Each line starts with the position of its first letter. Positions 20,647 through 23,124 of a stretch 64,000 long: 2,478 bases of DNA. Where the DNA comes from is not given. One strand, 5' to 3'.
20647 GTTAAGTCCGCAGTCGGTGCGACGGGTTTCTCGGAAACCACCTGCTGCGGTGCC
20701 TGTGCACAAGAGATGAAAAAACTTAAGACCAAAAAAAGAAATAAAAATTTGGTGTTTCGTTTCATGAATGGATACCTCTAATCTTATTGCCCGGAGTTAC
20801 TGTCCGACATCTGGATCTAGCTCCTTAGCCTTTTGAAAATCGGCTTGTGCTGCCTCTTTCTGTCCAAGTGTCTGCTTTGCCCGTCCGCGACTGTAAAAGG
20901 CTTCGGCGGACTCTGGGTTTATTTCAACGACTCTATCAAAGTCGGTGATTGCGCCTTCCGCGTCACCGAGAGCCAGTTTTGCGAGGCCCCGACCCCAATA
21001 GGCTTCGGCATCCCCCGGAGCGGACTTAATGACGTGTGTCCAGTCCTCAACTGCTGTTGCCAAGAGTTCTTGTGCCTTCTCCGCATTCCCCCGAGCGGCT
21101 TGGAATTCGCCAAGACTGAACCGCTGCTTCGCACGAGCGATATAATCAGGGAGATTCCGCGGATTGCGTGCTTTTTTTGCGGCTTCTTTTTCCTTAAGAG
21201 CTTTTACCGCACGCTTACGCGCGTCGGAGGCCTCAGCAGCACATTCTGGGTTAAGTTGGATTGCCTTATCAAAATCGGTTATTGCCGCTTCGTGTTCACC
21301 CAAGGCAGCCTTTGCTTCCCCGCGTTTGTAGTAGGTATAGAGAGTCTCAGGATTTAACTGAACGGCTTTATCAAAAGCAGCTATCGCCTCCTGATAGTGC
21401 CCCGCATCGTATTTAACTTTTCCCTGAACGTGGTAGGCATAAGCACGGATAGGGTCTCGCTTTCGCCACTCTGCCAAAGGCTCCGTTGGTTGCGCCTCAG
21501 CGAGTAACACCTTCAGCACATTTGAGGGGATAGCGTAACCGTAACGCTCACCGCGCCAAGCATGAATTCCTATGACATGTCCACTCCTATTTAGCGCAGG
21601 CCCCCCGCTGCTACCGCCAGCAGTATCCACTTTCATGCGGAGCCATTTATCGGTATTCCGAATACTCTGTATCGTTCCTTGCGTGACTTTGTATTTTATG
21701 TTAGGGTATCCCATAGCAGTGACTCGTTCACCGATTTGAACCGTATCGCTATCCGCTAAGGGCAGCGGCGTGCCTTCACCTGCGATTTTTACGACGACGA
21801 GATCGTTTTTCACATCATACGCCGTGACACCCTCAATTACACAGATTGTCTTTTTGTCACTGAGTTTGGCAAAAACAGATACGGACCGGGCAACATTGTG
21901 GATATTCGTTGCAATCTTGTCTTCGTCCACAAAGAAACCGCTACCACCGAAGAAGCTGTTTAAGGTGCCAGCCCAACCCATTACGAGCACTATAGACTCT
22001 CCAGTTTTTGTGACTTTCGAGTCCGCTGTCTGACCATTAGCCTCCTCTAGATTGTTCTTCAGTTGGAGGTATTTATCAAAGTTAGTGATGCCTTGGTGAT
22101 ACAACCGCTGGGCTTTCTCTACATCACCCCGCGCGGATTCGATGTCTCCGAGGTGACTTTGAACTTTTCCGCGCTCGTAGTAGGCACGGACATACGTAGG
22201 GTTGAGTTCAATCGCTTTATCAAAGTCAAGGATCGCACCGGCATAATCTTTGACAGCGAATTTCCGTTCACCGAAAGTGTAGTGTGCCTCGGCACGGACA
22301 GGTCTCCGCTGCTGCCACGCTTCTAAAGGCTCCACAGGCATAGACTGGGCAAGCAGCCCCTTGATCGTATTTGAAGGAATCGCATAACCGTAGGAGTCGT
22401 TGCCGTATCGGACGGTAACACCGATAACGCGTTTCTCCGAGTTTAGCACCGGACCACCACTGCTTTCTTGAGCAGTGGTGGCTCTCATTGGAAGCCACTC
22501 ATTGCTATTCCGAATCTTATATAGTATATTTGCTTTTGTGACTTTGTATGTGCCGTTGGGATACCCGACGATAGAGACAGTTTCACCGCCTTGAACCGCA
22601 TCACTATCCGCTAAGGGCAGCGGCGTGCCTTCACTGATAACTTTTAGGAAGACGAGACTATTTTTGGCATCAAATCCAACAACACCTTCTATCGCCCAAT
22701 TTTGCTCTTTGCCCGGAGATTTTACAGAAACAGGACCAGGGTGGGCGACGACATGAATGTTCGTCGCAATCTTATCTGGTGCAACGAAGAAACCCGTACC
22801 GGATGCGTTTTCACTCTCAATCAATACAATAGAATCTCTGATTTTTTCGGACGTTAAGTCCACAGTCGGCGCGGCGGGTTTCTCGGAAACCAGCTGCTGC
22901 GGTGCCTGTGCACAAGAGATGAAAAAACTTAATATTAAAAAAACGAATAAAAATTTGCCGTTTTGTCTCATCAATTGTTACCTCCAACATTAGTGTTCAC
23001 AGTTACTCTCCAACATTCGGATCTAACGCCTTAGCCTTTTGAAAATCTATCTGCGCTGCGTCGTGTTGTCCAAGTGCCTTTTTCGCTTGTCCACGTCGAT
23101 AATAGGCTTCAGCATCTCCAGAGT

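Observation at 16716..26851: Apparent operon of an LTD protein plus four tandem paralogous lipoprotein genes fusing trypsin-like proteases to TPR repeats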

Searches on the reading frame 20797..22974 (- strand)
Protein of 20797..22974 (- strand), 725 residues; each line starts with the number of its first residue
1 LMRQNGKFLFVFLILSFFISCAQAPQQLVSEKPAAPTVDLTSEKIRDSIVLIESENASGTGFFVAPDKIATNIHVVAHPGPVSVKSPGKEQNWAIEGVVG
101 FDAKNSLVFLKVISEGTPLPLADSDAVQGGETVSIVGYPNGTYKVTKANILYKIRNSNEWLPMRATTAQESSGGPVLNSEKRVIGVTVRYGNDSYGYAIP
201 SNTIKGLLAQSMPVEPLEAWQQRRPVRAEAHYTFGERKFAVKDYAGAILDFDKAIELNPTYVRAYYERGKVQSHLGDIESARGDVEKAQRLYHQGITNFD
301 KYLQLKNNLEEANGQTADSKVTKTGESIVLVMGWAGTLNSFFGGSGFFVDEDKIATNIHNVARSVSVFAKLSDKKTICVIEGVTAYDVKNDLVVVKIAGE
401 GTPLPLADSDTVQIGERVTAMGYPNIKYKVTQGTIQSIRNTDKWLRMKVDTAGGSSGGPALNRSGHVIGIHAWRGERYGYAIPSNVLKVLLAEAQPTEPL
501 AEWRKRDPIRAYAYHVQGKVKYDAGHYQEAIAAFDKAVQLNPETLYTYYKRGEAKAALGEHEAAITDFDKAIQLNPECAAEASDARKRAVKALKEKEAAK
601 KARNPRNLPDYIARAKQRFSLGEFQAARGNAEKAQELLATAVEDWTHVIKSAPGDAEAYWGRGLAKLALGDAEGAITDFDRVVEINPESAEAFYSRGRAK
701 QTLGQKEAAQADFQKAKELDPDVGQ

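Call 3: search_protein_families(library=pfam, proteins=[window:20797-22974:-], max_evalue=0.01)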
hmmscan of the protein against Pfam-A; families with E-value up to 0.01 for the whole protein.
window:20797-22974:- (725 aa): 22 families
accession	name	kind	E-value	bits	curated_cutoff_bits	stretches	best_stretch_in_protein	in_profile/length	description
PF13365.12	Trypsin_2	-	2.9e-41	142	27.6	2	344-470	1-144/144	Trypsin-like peptidase domain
PF07719.23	TPR_2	-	1e-34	116.2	27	5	511-543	1-33/34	Tetratricopeptide repeat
PF00515.34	TPR_1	-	4.1e-34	115.4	27.8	4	547-578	3-34/34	Tetratricopeptide repeat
PF13414.12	TPR_11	-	1.7e-30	104.8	26.8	4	518-559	1-42/42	TPR repeat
PF13181.12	TPR_8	-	3.1e-27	92.8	25.7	4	690-722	1-33/34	Tetratricopeptide repeat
PF13432.12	TPR_16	-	5.3e-22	78.4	32.7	4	517-576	3-62/65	Tetratricopeptide repeat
PF13371.12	TPR_9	-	3.5e-21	75.4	35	3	525-585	9-65/73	Tetratricopeptide repeat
PF13431.12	TPR_17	-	7e-19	66.9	24.4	2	251-282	2-33/34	Tetratricopeptide repeat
PF13428.12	TPR_14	-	5.9e-17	60.9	23.5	0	657-697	2-42/44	Tetratricopeptide repeat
PF13424.12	TPR_12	-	1.3e-15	57.7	30.1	1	621-686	9-75/77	Tetratricopeptide repeat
PF00089.32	Trypsin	-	8.1e-14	52.4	20.6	2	345-485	28-214/220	Trypsin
PF13174.12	TPR_6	-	1.3e-13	51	26.3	0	657-689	1-33/33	Tetratricopeptide repeat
PF14559.12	TPR_19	-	1.3e-12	48.3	25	2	240-282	3-45/68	Tetratricopeptide repeat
PF12569.14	NatA_aux_su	-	5.9e-08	32.5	33.3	1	241-293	205-257/515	N-terminal acetyltransferase A, auxiliary subunit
PF23914.1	TPR_CcmH_CycH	-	3.6e-07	30.6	42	0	514-544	53-83/158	Cytochrome c-type biogenesis protein H TPR domain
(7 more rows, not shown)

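Call 4: search_protein_families(library=ncbifam, proteins=[window:20797-22974:-], max_evalue=0.01)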
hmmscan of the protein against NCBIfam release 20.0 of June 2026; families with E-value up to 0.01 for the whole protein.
window:20797-22974:- (725 aa): 37 families (the best 25 are shown)
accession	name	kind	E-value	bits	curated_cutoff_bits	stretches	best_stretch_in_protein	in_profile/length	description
NF033740.0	MarP_fam_protase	equivalog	2.7e-36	125.4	250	2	34-211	183-377/390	MarP family serine protease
TIGR02037.1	degP_htrA_DO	subfamily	1e-31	110.4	416.2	2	344-493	62-226/434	Do family serine endopeptidase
NF041521.1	HhoA_HhoB_HtrA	equivalog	1.8e-27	96.5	450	2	344-489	59-218/335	HhoA/HhoB/HtrA family serine endopeptidase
NF040959.1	MamA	equivalog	2.6e-23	82.5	200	3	638-722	87-171/204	magnetosome protein MamA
TIGR00990.1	3a0801s09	subfamily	4.1e-23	81.9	757.25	3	607-722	325-431/615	mitochondrial import receptor subunit TOM70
NF047968.1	SerProtHtrA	equivalog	2e-22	80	470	2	339-491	77-253/357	serine protease HtrA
TIGR02917.1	PEP_TPR_lipo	equivalog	2e-17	62.4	312.2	3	620-722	123-225/899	XrtA/PEP-CTERM system TPR-repeat protein PrsT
TIGR02552.1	LcrH_SycD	equivalog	1e-16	60.9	104.8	2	519-594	60-134/136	SycD/LcrH family type III secretion system chaperone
TIGR02521.1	type_IV_pilW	equivalog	4.3e-14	52.6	154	2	656-724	31-99/234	type IV pilus biogenesis/stability protein PilW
NF008189.1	PRK10942.1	equivalog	4.3e-13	48.5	720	2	344-492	115-279/477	serine endoprotease DegP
NF008391.2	PRK11189.1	equivalog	2.5e-12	46.9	250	2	628-721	71-164/297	lipoprotein NlpI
NF033920.0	C39_PA2778_fam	equivalog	4e-12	46.1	150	2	635-720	169-254/255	PA2778 family cysteine peptidase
NF047558.1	TPR_END_plus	domain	4.1e-12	45.8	32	1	548-582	2-36/56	TPR end-of-group domain-containing protein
TIGR02795.1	tol_pal_ybgF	equivalog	6.3e-12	46.1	90.1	1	516-602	7-95/119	tol-pal system protein YbgF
NF040960.1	MamE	equivalog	3.2e-11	42.5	800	2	344-488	124-287/659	magnetosome formation protease MamE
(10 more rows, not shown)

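Call 76: search_protein_families(library=padloc, proteins=[window:20797-22974:-], max_evalue=0.001)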
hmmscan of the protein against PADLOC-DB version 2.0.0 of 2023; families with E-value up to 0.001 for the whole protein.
window:20797-22974:- (725 aa): 5 families
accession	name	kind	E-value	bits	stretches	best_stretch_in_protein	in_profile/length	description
PDLC02960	RT-Protease_XI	-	3.8e-33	113.2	2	310-472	319-484/506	single gene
PDLC02959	RT-Protease_XI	-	1e-29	101.8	2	298-472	317-487/510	single gene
PDLC04593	PDC-M35A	-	9.1e-11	39.9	1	340-431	19-126/216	-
PDLC02159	Avs1b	-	1.9e-08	30.1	1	41-141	2-108/1924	-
PDLC03855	LmuA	-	2.2e-08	31.8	1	339-470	15-166/425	-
